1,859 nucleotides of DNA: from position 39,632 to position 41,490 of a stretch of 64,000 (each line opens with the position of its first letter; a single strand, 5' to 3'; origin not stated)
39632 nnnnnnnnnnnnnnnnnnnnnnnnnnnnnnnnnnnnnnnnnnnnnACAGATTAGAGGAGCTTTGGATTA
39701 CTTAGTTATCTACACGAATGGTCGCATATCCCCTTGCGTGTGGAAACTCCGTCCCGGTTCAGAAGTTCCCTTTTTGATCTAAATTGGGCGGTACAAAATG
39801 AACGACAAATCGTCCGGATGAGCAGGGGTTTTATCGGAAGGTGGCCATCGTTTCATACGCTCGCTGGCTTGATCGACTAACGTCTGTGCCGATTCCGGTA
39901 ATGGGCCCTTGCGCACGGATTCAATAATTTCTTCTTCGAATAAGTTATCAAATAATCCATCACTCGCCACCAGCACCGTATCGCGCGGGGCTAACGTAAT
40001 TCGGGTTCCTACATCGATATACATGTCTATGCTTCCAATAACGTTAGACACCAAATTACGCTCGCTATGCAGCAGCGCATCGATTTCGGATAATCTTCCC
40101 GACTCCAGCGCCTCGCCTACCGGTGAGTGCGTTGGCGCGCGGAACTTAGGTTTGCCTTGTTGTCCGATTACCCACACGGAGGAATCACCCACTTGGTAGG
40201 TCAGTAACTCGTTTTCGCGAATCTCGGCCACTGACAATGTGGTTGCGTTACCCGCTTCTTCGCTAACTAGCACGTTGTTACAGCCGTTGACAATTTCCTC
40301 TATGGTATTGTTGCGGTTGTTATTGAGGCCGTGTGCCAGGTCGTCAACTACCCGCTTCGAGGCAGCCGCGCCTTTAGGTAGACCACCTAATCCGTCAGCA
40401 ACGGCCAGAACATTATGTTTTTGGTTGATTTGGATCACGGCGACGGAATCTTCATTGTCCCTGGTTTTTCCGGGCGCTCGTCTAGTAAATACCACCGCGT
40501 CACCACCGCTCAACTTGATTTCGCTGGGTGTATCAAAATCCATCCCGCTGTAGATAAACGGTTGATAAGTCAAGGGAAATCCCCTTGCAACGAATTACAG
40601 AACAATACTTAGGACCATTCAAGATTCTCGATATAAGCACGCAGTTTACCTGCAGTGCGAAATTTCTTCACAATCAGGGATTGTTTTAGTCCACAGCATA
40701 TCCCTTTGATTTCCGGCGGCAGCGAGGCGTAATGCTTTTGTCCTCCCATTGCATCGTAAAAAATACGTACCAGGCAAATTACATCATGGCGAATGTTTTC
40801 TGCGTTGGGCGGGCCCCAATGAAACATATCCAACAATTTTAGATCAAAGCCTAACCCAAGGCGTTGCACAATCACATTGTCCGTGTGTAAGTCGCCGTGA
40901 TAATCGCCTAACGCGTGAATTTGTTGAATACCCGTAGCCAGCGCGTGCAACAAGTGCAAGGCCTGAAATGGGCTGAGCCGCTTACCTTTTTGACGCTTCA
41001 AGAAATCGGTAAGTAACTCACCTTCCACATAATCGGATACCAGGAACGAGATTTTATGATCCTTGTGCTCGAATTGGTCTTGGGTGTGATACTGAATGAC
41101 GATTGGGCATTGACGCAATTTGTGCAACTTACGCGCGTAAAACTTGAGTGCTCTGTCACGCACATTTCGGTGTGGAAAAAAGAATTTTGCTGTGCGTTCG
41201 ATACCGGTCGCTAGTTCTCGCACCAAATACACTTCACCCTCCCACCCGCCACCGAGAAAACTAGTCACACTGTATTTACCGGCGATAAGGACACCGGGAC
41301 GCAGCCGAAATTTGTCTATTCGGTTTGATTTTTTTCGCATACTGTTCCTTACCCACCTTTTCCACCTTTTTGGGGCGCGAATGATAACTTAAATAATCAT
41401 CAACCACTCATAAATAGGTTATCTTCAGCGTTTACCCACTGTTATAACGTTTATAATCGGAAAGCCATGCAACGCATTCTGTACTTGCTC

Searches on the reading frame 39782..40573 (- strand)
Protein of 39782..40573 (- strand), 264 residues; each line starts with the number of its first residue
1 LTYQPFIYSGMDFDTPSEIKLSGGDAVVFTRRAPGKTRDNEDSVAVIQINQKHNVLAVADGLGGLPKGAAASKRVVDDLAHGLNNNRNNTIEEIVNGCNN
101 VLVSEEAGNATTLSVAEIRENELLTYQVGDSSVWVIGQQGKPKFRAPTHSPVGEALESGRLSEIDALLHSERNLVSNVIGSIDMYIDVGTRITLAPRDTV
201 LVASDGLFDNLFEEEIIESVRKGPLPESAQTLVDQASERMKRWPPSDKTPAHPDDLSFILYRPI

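Call 53: search_protein_families(library=pfam, proteins=[window:39782-40573:-])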
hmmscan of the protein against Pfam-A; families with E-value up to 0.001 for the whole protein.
window:39782-40573:- (264 aa): 3 families
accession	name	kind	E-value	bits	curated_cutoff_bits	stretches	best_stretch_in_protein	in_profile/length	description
PF13672.11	PP2C_2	-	1e-10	42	24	1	38-215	10-182/209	Protein phosphatase 2C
PF00481.26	PP2C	-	0.00011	22.4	20.3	0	39-162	29-152/255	Protein phosphatase 2C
PF07228.17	SpoIIE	-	0.00045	20.7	25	0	190-261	116-189/192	Stage II sporulation protein E (SpoIIE)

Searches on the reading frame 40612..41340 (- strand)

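Call 53: search_protein_families(library=pfam, proteins=[window:40612-41340:-])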
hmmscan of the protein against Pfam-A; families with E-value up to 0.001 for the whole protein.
window:40612-41340:- (243 aa): 4 families
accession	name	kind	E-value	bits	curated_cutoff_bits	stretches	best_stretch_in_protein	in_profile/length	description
PF00069.31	Pkinase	-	5.1e-10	39.6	31.7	1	23-171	1-141/263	Protein kinase domain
PF07714.23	PK_Tyr_Ser-Thr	-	3.5e-06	26.9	23.1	1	95-160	73-137/258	Protein tyrosine and serine/threonine kinase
PF01636.29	APH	-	7.3e-05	23.1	23.2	0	28-144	4-110/239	Phosphotransferase enzyme family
PF06293.20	Kdo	-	0.00047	20.1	21.3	1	110-172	105-166/207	Lipopolysaccharide kinase (Kdo/WaaP) family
